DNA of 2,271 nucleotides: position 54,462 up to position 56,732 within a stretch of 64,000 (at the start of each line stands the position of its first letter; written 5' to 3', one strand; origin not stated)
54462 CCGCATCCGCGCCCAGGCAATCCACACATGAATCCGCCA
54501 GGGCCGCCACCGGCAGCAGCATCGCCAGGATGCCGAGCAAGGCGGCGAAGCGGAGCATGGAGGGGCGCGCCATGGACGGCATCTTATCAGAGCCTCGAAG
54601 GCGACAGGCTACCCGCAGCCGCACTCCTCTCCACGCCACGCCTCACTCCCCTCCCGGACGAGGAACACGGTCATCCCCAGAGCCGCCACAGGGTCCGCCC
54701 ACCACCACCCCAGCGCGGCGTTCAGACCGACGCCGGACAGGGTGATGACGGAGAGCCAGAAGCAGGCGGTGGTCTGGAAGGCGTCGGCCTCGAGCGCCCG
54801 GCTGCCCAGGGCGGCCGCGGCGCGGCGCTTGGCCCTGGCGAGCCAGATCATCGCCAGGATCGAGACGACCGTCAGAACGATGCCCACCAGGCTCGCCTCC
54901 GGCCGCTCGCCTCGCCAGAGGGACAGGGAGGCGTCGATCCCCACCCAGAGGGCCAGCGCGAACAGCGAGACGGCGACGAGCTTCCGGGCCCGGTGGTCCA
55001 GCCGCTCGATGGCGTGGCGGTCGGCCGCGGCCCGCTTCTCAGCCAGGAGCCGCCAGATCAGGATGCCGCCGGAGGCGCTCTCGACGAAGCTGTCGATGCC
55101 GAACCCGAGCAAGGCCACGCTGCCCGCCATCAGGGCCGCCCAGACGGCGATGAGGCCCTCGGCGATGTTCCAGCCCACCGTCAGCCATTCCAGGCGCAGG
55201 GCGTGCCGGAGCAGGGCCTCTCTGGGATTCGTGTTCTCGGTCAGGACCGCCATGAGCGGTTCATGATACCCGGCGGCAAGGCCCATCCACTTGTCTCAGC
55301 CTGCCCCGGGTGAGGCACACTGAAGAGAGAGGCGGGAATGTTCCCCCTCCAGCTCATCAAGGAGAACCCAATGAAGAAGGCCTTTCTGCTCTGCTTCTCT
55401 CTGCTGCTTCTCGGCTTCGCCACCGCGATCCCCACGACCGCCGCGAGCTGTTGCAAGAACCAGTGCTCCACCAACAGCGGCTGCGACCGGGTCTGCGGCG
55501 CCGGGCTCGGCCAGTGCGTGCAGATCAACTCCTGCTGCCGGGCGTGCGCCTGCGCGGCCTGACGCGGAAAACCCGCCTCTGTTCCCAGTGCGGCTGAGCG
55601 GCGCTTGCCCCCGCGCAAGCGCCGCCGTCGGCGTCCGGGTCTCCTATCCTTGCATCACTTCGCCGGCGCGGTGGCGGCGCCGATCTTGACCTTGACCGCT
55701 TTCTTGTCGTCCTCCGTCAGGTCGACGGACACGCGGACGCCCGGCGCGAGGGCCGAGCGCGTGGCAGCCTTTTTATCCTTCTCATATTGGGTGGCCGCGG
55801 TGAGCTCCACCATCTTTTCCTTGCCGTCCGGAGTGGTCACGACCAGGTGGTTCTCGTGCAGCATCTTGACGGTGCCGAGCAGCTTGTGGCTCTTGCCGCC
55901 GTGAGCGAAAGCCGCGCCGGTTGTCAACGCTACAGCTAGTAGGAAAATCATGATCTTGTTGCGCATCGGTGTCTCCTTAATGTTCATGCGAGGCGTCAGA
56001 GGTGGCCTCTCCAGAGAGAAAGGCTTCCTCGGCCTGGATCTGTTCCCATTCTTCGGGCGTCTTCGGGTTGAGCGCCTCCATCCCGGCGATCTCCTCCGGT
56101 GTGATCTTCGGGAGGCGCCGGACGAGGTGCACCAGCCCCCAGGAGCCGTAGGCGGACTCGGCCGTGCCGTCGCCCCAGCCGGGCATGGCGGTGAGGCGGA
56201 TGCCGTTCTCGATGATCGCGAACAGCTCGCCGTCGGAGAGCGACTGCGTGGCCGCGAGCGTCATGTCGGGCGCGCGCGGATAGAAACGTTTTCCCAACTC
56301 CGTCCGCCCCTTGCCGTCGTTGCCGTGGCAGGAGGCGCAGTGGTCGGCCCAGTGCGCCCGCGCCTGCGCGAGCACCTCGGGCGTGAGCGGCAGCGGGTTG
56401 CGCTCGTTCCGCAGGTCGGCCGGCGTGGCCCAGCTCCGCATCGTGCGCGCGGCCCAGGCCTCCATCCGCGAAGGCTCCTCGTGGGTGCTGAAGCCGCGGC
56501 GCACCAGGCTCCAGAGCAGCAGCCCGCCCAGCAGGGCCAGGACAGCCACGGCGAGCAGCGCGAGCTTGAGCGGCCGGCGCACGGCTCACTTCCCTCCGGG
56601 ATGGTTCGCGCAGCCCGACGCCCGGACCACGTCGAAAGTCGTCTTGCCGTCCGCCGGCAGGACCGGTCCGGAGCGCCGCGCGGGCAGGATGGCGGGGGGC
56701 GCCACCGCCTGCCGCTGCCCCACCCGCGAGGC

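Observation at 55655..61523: Copper-resistance operon with unusual composition and two disrupted core genes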

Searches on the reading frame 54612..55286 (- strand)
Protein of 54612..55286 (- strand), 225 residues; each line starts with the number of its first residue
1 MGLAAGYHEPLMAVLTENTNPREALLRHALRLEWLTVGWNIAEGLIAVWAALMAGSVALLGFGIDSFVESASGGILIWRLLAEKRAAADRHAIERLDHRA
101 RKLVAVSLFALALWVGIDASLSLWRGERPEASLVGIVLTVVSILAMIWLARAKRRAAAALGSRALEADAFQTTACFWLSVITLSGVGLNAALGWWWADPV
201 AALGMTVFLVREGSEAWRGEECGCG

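Call 81: search_protein_families(library=pfam, max_evalue=0.001, proteins=[window:54612-55286:-])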
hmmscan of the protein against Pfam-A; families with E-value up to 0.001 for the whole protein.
seq(225 aa): 1 family
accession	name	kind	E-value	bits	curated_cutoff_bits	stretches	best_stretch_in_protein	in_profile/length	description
PF01545.26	Cation_efflux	-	1.4e-14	54.8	26.6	1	41-213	9-186/198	Cation efflux family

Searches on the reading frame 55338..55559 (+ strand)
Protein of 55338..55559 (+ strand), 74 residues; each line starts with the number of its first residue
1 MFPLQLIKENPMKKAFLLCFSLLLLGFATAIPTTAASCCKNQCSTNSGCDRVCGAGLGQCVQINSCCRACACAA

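Call 10: search_protein_families(library=pfam, max_evalue=0.01, proteins=[window:55338-55559:+])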
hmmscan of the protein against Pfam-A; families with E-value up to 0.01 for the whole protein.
seq(74 aa): 0 families

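Call 22: search_protein_families(library=ncbifam, max_evalue=0.01, proteins=[window:55338-55559:+])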
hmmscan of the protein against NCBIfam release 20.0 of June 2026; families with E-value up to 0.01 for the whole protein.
seq(74 aa): 0 families

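Call 69: find_homologous_proteins(query=window:55371-55559:+, max_evalue=0.01)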
Query seq(63 aa) (63 aa): 11 proteins with E <= 0.01 among 11 candidates.
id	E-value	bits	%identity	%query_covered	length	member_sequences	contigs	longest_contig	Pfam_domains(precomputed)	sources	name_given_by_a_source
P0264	3.3e-29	117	89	86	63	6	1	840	-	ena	-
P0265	7.1e-28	113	86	100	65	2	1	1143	-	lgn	-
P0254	5.2e-27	110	84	100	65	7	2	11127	-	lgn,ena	-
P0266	1.4e-26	109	83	86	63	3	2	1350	-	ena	-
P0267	5.6e-26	107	86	100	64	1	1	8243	-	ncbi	ncbi:MAG TPA: hypothetical protein VF789_20405 [Thermoanaerobaculia bacterium]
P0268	6.8e-24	101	78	100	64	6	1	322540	-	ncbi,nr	ncbi:MAG TPA: hypothetical protein VHC97_15895 [Thermoanaerobaculia bacterium]|nr:hypothetical prote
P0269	6.7e-23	97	76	100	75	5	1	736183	-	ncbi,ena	-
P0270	1.8e-19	87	63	60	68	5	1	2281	-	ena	-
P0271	1.0e-18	84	69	98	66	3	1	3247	-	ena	-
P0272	1.7e-16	77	79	75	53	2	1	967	-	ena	-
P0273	6.5e-15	72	65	98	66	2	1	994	-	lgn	-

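Call 76: search_protein_representatives(alignment_id=A3)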
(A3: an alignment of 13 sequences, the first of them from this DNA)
Query: 13 sequences, 63 profile positions. Proteins with E-value up to 0.001 (for the whole library): 39; up to 1e-10: 4; up to 1e-30: 0. The best 39 are listed.
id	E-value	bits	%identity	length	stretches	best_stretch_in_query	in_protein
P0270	1.6e-28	114.7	-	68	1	1-63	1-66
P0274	2.3e-23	98.2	-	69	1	1-62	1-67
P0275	1.0e-15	73.7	-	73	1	1-62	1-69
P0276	4.4e-15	71.7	-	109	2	17-63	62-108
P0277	2.0e-10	56.8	-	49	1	20-62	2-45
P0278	1.1e-08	51.3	-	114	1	15-63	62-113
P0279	2.0e-08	50.4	-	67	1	1-61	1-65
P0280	3.8e-08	49.5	-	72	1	7-61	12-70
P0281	5.3e-08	49.0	-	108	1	29-63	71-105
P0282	1.6e-07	47.5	-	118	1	23-62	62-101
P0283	3.4e-07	46.4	-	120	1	16-61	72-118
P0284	6.9e-07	45.5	-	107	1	23-61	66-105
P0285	1.0e-06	44.9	-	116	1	24-62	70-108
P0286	1.1e-06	44.8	-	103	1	20-61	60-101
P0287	2.0e-06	44.0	-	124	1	20-62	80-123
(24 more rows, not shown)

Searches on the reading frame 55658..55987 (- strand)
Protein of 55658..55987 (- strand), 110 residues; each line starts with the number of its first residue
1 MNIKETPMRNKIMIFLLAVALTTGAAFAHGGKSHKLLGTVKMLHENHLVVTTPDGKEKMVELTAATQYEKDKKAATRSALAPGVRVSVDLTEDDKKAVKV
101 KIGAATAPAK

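Call 10: search_protein_families(library=pfam, max_evalue=0.01, proteins=[window:55658-55987:-])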
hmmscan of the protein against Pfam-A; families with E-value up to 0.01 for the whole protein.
seq(110 aa): 1 family
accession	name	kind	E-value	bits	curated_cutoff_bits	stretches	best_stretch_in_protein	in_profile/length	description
PF18914.6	DUF5666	-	0.00046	20.9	27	1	38-94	2-50/60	Domain of unknown function (DUF5666)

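Call 22: search_protein_families(library=ncbifam, max_evalue=0.01, proteins=[window:55658-55987:-])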
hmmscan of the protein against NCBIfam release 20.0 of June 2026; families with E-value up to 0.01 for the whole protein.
seq(110 aa): 2 families
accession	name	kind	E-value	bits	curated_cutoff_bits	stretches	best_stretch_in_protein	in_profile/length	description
NF047615.1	LIC13259_LIC11441_fam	subfamily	0.00088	19.7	100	1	8-96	1-87/144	LIC13259/LIC11441 family protein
NF040942.2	hypo_ExtJ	equivalog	0.0047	17.3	52.5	0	11-96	3-66/77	selenite/tellurite reduction operon protein ExtJ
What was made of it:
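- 55655..55966 (-): Small secreted OB-fold protein (103 aa from MRNK; the ORF could also start at 55987). Invariant His22, His27, His37 and His40. The mature chain probably begins at His22. No CusF HMM hit (calls 10, 22).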

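Call 41: find_homologous_proteins(query=window:55658-55966:-, max_evalue=0.001)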
Query seq(103 aa) (103 aa): 129 proteins with E <= 0.001 among 146 candidates; the best 120 are listed.
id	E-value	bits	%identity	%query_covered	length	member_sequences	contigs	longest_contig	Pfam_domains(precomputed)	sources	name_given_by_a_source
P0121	7.3e-53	194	94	100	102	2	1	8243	-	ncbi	ncbi:MAG TPA: hypothetical protein VF789_20395 [Thermoanaerobaculia bacterium]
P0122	5.5e-46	172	85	98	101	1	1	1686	-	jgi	jgi:hypothetical protein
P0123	8.2e-45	168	85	98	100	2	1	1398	-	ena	-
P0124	1.4e-41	158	79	100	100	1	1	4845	-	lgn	-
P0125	2.3e-41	157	79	98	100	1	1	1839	-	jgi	jgi:hypothetical protein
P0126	2.4e-41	157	79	97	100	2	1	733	-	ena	-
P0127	6.1e-41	156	79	100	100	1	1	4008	-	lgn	-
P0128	6.2e-40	153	77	97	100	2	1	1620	-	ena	-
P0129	7.0e-38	146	76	100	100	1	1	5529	-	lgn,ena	-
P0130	1.3e-37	145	78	83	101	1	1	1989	-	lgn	-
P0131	1.3e-37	145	74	97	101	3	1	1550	-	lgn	-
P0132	1.5e-37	145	77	80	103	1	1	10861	-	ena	-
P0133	2.7e-37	144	75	97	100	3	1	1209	-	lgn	-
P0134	4.9e-37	144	77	87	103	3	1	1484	-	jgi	jgi:hypothetical protein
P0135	6.4e-37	143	74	100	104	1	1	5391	-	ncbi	-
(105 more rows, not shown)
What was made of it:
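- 55655..55966 (-): 129 homologues found (120 listed), some fused to a C-terminal YHS metal-binding domain (call 41).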

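Call 51: predict_structure(alignment_id=A1)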
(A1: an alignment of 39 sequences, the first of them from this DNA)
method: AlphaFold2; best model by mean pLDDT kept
length: 103 residues; sequences in the alignment: 39
mean_pLDDT: 82.3   pTM: 0.67
mean pLDDT of the five models: 82.3, 81.3, 80.4, 80.2, 79.9
residues with pLDDT >= 90: 70; 70-90: 4; 50-70: 9; < 50: 20
segments of 3 or more residues with pLDDT < 50: 1-4, 11-13, 15-23
pLDDT, mean of each block of 10 residues (from residue 1): 47 46 69 96 96 97 96 96 95 93 58
secondary structure, 60 per line:
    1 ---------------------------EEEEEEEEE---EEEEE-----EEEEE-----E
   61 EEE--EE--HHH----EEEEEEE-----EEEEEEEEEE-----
elements in order: E28-36 E40-44 E50-54 E60-63 E77-83 E89-98
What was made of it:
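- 55655..55966 (-): AlphaFold2 model, pLDDT 82, six-stranded barrel (call 51).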

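Call 54: fold_search(model_id=the predicted structure, library=pdb)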
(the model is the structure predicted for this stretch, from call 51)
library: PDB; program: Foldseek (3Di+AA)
matches with E <= 10: 1450; with E <= 0.001: 0
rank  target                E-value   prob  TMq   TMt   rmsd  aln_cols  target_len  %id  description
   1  9u7r_E                1.4e-03  1.00  0.39  0.14   4.4        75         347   23  Substrate-free human 26S proteasome purified by midnolin, 20S proteasome, RPTs and RPN11 part (released 2026-04-01)
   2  5mp9_L                1.9e-03  1.00  0.44  0.13   4.1        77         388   23  26S proteasome in presence of ATP (s1) (released 2017-03-08)
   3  6mse_B                2.4e-03  1.00  0.40  0.12   4.8        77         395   21  Cryo-EM structures and dynamics of substrate-engaged human 26S proteasome (released 2018-11-21)
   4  2oqk                  2.9e-03  0.99  0.36  0.38  11.3        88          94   22  Crystal structure of putative Cryptosporidium parvum translation initiation factor eIF-1A (released 2007-02-13)
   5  6zp4_G                3.1e-03  0.99  0.37  0.42  11.7        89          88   16  SARS-CoV-2 Nsp1 bound to a human 43S preinitiation ribosome complex - state 2 (released 2020-07-29)
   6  9bv3_E                3.5e-03  1.00  0.42  0.14   4.9        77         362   23  M1B Midnolin-Proteasome (released 2025-06-11)
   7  3h43_H                4.0e-03  1.00  0.41  0.51   2.9        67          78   25  N-terminal domain of the proteasome-activating nucleotidase of Methanocaldococcus jannaschii (released 2009-06-09)
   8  6ef3_L                4.3e-03  1.00  0.38  0.13   4.7        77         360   25  Yeast 26S proteasome bound to ubiquitinated substrate (4D motor state) (released 2018-10-17)
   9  3h43_B                4.5e-03  1.00  0.41  0.51   2.9        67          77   25  N-terminal domain of the proteasome-activating nucleotidase of Methanocaldococcus jannaschii (released 2009-06-09)
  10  9e8g_E                4.5e-03  1.00  0.41  0.14   4.7        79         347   20  Nub1/Fat10-processing human 26S proteasome bound to Txnl1 with Rpt5 at top of spiral staircase (released 2024-12-04)
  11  5vgz_E                4.5e-03  1.00  0.41  0.41   4.7        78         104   20  Conformational Landscape of the p28-Bound Human Proteasome Regulatory Particle (released 2017-08-23)
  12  9pdi_B                5.1e-03  1.00  0.45  0.14   3.9        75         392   21  Nub1/Fat10-processing human 26S proteasome with Rpt2 at top of spiral staircase and partially unfolded Eos (AAA+ motor (released 2025-11-19)
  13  9e8l_B                5.4e-03  1.00  0.45  0.15   3.7        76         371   22  Nub1/Fat10-processing human 26S proteasome bound to Txnl1 with Rpt4 at top of spiral staircase (released 2024-12-04)
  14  9pdl_B                6.2e-03  1.00  0.41  0.13   2.7        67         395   24  Nub1/Fat10-processing human 26S proteasome with Rpt5 at top of spiral staircase (AAA+ locally refined) (released 2025-11-19)
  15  9e8j_E                6.2e-03  1.00  0.42  0.14   4.5        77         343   23  Nub1/Fat10-processing human 26S proteasome bound to Txnl1 with Rpt1 at top of spiral staircase (released 2024-12-04)
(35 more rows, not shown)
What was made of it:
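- Tried and rejected: Rejected (calls 10, 22, 54).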

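Call 64: find_encoding_contigs(protein=window:55658-55966:-, flank=10000, max_places=5)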
Protein seq(103 aa) (103 aa): no gene with exactly this product is on record in the collection.

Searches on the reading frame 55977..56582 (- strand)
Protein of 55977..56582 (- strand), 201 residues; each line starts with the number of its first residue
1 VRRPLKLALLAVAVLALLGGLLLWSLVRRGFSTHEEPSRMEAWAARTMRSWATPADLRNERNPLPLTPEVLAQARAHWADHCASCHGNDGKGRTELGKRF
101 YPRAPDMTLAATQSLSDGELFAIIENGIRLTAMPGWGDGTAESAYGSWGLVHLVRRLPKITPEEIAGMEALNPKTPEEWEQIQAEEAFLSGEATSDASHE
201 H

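Call 10: search_protein_families(library=pfam, max_evalue=0.01, proteins=[window:55980-56582:-])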
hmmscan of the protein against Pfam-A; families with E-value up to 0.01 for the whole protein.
seq(201 aa): 2 families
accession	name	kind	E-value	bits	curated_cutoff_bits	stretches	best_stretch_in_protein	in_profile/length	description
PF13442.11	Cytochrome_CBB3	-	3.4e-10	40.5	27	1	72-140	4-55/68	Cytochrome C oxidase, cbb3-type, subunit III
PF00034.26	Cytochrom_C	-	7.4e-05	24.4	21.3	1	74-166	4-80/90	Cytochrome c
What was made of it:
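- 55977..56582 (-): Monoheme c-type cytochrome (201 aa) with an N-terminal membrane helix and a CASCH haem motif. Pfam Cytochrome_CBB3, E 3.4e-10 (call 10).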

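Call 11: find_encoding_contigs(protein=window:55977-56582:-, flank=10000, max_places=10)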
Protein window:55977-56582:- (201 aa): no gene with exactly this product is on record in the collection.

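Call 22: search_protein_families(library=ncbifam, max_evalue=0.01, proteins=[window:55980-56582:-])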
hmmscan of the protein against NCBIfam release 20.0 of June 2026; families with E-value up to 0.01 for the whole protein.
seq(201 aa): 4 families
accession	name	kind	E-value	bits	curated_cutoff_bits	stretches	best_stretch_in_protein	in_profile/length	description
NF011054.0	PRK14486.1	equivalog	3.1e-08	33.5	447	1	58-154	202-287/294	putative bifunctional cbb3-type cytochrome c oxidase subunit II/cytochrome c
TIGR00782.1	ccoP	equivalog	1e-05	25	179.95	1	69-138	201-264/285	cytochrome-c oxidase, cbb3-type subunit III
NF033864.1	cytochrome579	equivalog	0.0024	17.7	280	0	60-136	38-118/179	cytochrome 579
NF045773.1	cytochro_C550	exception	0.005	16.8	125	0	73-135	51-101/118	cytochrome c550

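Call 72: search_solved_structures(query=window:55980-56582:-, max_evalue=0.01)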
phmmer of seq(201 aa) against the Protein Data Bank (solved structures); distinct sequences matched with E-value up to 0.01: 11.
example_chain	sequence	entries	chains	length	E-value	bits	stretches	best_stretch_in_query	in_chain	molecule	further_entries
6lod_E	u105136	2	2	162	1.1e-10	44.6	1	58-162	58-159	Cytochrome c domain-containing protein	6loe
6f0k_E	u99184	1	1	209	9.5e-10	41.5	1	59-159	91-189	Quinol:cytochrome c oxidoreductase monoheme cytochrome subunit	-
9vr0_A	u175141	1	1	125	1.5e-06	31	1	50-156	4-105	Cytochrome c552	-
7o9u_A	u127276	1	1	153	2.5e-06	30.3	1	50-156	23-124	Cytochrome c552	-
3mk7_C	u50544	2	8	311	0.00011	25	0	67-143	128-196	Cytochrome c oxidase, cbb3-type, subunit P | Cbb3-type cytochrome c oxidase subunit CcoP1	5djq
6h5l_B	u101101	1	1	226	0.0008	22.1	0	68-113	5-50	Conserved hypothetical cytochrome protein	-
7o38_A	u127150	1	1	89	0.0014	21.3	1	73-157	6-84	Cytochrome c-552 Ks_3357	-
8smr_G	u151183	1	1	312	0.002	20.8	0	10-143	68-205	Cbb3-type cytochrome c oxidase subunit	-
6xkw_p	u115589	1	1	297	0.0025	20.5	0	75-98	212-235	Cbb3-type cytochrome c oxidase subunit CcoP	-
5xdh_A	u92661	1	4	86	0.0065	19.1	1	78-129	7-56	Putative cytochrome c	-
9g83_v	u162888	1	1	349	0.0079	18.9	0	64-141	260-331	Cbb3-type cytochrome c oxidase subunit CcoP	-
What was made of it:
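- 55977..56582 (-): Closest solved relatives are the ActE monoheme subunits of alternative complex III (6lod_E at 1.1e-10, 6f0k_E) and cytochrome c552 (call 72).
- The cytochrome c is most similar to the ActE electron-shuttle subunits of alternative complex III (call 72).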
